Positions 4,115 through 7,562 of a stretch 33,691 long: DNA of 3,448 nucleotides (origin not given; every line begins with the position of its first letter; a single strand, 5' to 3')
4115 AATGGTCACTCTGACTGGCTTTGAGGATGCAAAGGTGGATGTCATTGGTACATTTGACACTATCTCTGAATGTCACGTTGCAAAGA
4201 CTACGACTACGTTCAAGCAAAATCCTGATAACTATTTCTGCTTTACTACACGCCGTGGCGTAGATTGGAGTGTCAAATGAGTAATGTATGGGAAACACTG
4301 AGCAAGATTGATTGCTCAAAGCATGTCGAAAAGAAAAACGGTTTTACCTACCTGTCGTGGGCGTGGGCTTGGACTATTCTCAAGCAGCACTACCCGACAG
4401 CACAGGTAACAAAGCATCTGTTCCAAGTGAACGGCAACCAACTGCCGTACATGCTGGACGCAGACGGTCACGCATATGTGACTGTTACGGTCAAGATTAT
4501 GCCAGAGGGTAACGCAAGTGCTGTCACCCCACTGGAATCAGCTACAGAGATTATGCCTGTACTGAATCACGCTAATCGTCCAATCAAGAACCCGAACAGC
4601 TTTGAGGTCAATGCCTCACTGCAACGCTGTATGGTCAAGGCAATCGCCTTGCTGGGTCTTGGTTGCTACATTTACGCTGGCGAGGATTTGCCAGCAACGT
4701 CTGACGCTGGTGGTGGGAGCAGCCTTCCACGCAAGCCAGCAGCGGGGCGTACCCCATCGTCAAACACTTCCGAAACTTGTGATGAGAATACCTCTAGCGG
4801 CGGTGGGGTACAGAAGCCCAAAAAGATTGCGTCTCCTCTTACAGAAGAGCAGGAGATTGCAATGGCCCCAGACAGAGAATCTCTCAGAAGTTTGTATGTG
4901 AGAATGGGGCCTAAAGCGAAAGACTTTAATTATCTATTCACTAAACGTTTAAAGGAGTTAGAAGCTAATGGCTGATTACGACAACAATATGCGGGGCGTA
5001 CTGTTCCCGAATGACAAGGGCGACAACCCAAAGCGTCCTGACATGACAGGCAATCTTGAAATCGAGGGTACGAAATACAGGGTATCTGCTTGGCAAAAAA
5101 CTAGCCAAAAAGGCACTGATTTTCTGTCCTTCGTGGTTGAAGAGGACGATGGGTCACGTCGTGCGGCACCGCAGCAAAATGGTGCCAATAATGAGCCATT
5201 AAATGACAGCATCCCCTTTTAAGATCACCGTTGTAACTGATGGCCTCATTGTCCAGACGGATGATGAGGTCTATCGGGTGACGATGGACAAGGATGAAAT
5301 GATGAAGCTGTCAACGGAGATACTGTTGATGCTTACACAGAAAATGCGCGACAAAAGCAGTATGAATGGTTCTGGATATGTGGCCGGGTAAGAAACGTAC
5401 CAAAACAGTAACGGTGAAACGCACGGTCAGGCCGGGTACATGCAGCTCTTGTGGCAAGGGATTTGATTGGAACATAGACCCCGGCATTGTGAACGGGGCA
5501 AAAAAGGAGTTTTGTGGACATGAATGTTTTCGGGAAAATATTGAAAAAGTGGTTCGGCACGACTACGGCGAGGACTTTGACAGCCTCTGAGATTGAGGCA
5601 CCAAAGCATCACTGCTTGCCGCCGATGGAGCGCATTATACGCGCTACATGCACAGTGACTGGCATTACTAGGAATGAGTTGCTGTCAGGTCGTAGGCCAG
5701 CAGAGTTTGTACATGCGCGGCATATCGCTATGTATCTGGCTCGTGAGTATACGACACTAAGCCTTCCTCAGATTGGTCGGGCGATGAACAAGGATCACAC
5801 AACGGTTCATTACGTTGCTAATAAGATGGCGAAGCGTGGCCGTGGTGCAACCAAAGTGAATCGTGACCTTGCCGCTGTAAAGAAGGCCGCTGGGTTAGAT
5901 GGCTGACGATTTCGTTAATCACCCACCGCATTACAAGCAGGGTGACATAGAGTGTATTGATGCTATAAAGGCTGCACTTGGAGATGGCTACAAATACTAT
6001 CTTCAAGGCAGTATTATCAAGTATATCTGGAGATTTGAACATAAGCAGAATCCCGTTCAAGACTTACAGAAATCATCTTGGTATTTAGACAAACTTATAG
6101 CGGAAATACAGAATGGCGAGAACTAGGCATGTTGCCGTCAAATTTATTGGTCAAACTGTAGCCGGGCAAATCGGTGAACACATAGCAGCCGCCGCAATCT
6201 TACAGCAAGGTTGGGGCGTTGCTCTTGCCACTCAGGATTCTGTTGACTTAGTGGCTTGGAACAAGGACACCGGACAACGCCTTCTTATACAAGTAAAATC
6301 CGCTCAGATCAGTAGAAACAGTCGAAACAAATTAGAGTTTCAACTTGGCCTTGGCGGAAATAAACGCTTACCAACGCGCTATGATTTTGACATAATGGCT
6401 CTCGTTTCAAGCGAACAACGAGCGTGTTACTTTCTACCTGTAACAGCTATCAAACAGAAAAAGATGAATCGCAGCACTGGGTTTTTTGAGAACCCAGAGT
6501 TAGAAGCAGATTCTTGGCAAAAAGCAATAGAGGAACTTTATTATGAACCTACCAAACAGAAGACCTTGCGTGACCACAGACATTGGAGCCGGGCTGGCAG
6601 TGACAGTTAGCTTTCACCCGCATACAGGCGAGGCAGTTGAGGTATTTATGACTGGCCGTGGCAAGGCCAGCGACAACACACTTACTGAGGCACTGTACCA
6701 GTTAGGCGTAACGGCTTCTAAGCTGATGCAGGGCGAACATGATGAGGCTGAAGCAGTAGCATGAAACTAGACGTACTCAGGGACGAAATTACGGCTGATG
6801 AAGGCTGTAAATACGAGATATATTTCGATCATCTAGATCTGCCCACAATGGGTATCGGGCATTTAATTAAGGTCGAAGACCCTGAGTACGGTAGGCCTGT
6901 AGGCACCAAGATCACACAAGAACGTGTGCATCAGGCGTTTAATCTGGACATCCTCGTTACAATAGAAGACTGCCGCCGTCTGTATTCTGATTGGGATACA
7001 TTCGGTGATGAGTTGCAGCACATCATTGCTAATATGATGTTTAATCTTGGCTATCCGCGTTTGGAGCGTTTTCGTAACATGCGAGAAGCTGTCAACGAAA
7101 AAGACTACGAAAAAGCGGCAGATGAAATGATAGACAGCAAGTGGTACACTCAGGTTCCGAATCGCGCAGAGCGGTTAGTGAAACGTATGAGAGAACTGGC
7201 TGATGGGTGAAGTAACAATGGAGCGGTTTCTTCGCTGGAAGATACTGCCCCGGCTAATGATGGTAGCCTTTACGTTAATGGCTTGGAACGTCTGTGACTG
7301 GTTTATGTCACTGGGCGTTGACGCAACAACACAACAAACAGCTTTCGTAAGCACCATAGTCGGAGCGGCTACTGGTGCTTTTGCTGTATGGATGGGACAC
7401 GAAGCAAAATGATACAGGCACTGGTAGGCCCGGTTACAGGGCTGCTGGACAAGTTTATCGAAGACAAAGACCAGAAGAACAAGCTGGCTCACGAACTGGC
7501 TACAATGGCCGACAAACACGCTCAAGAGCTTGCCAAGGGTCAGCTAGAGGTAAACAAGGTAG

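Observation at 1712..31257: Over-represented 9-mer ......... with Chi/KOPS-like strand polarity that flips inside the non-coding hub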

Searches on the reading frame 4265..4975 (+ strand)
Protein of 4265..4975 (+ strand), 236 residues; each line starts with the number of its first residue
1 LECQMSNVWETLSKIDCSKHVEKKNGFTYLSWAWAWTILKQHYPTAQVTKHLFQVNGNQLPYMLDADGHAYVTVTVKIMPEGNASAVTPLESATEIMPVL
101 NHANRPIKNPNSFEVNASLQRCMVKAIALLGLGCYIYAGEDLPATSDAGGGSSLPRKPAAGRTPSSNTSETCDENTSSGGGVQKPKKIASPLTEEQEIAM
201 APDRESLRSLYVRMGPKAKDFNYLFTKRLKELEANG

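Call 11: search_protein_families(library=phrogs, proteins=[window:4265-4975:+])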
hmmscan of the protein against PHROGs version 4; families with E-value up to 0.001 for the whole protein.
window:4265-4975:+ (236 aa): 2 families
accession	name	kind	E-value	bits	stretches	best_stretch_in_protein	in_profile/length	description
phrog_8492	-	DNA, RNA and nucleotide metabolism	8.7e-46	157.6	1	3-152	17-165/269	Sak-like ssDNA annealing protein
phrog_659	-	DNA, RNA and nucleotide metabolism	8.4e-43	147.4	1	6-147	4-140/205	Sak-like ssDNA annealing protein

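Call 12: search_protein_families(library=pfam, proteins=[window:4265-4975:+])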
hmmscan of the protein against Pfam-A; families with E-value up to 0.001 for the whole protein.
window:4265-4975:+ (236 aa): 1 family
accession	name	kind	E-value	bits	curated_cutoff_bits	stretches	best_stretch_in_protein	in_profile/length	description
PF06378.16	SSAP_Sak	-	2.8e-42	144.3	22.3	1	8-145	2-130/152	Sak Single Strand Annealing Protein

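Call 26: find_related_loci(query=window:4265-4975:+, collection=viral_contigs, flank=10000)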
Query window:4265-4975:+ (236 aa) in viral_contigs; peptide patterns used: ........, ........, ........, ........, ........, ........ (x = any residue, [..] = any of these).
100 stretches matched a pattern; 98 encode a relative of the query (tblastn E <= 1e-3); the best 80 are kept; 80 distinct loci.
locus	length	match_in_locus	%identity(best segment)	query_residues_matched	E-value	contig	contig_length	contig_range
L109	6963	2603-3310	100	1-236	2e-163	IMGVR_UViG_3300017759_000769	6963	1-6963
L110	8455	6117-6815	93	4-236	7e-150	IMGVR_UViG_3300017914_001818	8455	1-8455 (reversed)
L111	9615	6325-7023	92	4-236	6e-149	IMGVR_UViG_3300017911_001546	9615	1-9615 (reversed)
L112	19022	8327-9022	88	1-232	1e-142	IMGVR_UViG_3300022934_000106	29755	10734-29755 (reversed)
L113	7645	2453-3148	88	1-232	9e-143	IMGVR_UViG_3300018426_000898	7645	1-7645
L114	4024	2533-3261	87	1-236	3e-144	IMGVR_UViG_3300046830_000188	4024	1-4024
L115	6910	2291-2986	88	4-233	7e-138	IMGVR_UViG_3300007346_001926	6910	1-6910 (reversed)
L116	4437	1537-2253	87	5-236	9e-140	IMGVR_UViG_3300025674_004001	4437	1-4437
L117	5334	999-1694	86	5-236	2e-137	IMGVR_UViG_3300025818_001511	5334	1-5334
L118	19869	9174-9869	86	5-236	1e-136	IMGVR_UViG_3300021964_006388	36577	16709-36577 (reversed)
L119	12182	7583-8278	87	4-233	1e-136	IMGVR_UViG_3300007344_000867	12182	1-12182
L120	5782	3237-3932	85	5-236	3e-136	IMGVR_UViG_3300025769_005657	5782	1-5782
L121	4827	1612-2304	75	5-236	6e-118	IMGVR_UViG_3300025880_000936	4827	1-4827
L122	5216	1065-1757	74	5-236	4e-115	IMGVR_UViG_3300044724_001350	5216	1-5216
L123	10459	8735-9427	74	5-236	8e-115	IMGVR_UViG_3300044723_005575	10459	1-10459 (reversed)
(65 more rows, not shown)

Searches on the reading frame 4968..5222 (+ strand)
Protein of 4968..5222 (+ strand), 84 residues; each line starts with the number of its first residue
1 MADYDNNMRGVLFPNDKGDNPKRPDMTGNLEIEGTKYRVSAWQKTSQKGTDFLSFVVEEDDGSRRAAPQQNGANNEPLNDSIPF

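Call 38: search_protein_families(library=phrogs, proteins=[window:4968-5222:+], max_evalue=0.01)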
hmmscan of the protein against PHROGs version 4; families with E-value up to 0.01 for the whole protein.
window:4968-5222:+ (84 aa): 2 families
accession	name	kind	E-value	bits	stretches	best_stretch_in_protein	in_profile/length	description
phrog_18154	-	DNA, RNA and nucleotide metabolism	1.1e-12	49.6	1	4-67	2-64/105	single strand DNA binding protein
phrog_7364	-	DNA, RNA and nucleotide metabolism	2.4e-12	48.8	1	1-62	1-63/158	single strand DNA binding protein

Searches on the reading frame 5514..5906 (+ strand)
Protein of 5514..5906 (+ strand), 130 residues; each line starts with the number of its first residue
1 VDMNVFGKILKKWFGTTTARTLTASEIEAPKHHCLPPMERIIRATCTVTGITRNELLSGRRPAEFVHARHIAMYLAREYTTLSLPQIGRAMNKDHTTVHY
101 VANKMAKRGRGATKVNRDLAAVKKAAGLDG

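Call 38: search_protein_families(library=phrogs, proteins=[window:5514-5906:+], max_evalue=0.01)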
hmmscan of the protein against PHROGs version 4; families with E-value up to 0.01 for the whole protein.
window:5514-5906:+ (130 aa): 2 families
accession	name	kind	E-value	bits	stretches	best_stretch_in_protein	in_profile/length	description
phrog_27829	-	DNA, RNA and nucleotide metabolism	0.0021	19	1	48-101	11-64/72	DnaA-like replication initiation protein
phrog_16091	-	unknown function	0.0062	17.7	1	39-94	13-68/131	-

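Call 76: search_protein_families(library=ncbifam, proteins=[window:5514-5906:+], max_evalue=0.01)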
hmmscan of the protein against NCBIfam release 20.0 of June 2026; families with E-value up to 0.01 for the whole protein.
window:5514-5906:+ (130 aa): 5 families
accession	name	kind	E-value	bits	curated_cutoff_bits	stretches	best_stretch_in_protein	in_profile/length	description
TIGR00362.1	DnaA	equivalog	7.7e-21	74.7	343.9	1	32-124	342-435/437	chromosomal replication initiator protein DnaA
NF001154.0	PRK00149.3-3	equivalog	8.1e-14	51.4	410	1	38-117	368-449/462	chromosomal replication initiator protein DnaA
NF009087.0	PRK12422.1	equivalog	3.2e-10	39.8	657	1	15-100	332-416/455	chromosomal replication initiator protein DnaA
NF004688.0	PRK06030.1-3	equivalog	7e-05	22.9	136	1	43-107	28-93/123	hypothetical protein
NF004687.0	PRK06030.1-2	equivalog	0.009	16.2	181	0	60-107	63-109/140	hypothetical protein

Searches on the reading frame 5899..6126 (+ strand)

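Call 82: search_protein_families(library=phrogs, proteins=[window:5899-6126:+], max_evalue=0.01)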
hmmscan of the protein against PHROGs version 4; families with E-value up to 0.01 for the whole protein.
window:5899-6126:+ (75 aa): 20 families
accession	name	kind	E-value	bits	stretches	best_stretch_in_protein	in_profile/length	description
phrog_236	-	other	5.7e-27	96.4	1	2-73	237-308/431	nucleotide kinase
phrog_1689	-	other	2e-22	81.2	1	2-72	163-236/243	nucleotide kinase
phrog_4897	-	other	1.8e-21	78.1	1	4-73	113-183/186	kinase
phrog_11324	-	other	1.7e-17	65.2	1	1-71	6-72/139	nucleotide kinase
phrog_23238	-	unknown function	7.3e-15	56.2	1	3-72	125-195/196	-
phrog_5839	-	unknown function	1.4e-12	48.7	1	2-73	4-70/128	-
phrog_2585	-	other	1.5e-12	49.3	1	2-66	94-163/175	nucleotide kinase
phrog_18538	-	unknown function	3.4e-12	47.6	1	4-66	3-67/159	-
phrog_4943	-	unknown function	5.8e-12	47.4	1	2-70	87-159/166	-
phrog_2387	-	other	2.9e-11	44.8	1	4-72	3-73/147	nucleotide kinase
phrog_2781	-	unknown function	4.5e-10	41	1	2-69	173-243/253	-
phrog_4472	-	other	1.4e-09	38.8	1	2-73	10-80/100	nucleotide kinase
phrog_10602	-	other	4.2e-08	34.4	1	4-72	97-165/168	nucleotide kinase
phrog_4824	-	unknown function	7.3e-08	33.5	1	7-66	7-59/128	-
phrog_26005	-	unknown function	1.1e-07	32.5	1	3-71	241-307/310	-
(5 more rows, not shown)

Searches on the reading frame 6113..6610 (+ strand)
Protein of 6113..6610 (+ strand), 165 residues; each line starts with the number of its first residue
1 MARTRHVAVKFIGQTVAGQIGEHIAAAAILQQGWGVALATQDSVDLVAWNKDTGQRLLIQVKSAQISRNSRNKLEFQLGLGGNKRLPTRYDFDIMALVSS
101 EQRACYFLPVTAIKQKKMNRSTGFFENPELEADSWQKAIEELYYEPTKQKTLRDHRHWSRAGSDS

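Call 11: search_protein_families(library=phrogs, proteins=[window:6113-6610:+])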
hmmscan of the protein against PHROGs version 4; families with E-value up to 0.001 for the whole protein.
window:6113-6610:+ (165 aa): 1 family
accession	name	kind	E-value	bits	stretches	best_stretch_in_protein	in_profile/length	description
phrog_5018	-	unknown function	4.8e-14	53.7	1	15-118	5-108/134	-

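Call 12: search_protein_families(library=pfam, proteins=[window:6113-6610:+])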
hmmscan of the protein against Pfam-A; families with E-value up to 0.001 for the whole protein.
window:6113-6610:+ (165 aa): 1 family
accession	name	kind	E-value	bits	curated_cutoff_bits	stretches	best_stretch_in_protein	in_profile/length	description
PF11645.14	PDDEXK_5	-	1.9e-06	28.4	26.1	1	17-116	6-112/138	PD-(D/E)XK endonuclease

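Call 76: search_protein_families(library=ncbifam, proteins=[window:6113-6610:+], max_evalue=0.01)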
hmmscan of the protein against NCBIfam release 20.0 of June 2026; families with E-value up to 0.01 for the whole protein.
window:6113-6610:+ (165 aa): 0 families

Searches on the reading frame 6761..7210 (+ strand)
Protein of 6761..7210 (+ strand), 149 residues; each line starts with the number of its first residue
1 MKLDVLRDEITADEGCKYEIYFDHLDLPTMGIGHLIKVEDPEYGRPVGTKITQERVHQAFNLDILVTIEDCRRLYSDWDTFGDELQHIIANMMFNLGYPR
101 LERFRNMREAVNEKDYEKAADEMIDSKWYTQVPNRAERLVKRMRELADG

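Call 11: search_protein_families(library=phrogs, proteins=[window:6761-7210:+])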
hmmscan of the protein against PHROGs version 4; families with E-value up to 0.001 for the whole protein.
window:6761-7210:+ (149 aa): 6 families
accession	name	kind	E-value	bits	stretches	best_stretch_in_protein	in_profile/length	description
phrog_13211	-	tail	1.1e-15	57.8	1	17-143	761-883/887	baseplate hub subunit and tail lysozyme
phrog_7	-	lysis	1.2e-15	57.7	1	8-128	560-673/873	endolysin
phrog_33534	-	unknown function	3.6e-13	50.3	1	83-144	16-83/94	-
phrog_430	-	tail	4.2e-13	49.6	1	11-140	172-284/868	baseplate hub subunit and tail lysozyme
phrog_15410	-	unknown function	1.8e-11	44.6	1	17-141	184-309/311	-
phrog_2083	-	head and packaging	1.2e-08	35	1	14-146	771-902/908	internal virion lysozyme motif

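Call 12: search_protein_families(library=pfam, proteins=[window:6761-7210:+])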
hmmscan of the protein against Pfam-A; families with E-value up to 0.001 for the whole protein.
window:6761-7210:+ (149 aa): 1 family
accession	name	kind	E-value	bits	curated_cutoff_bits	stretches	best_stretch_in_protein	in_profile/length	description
PF00959.24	Phage_lysozyme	-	4.2e-09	37.2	22.3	1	14-142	4-121/125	Phage lysozyme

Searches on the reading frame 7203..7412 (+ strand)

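Call 82: search_protein_families(library=phrogs, proteins=[window:7203-7412:+], max_evalue=0.01)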
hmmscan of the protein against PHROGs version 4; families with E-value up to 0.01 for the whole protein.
window:7203-7412:+ (69 aa): 1 family
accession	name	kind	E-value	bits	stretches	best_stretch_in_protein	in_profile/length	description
phrog_10198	-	unknown function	3.9e-16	60.3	1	7-64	101-158/190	-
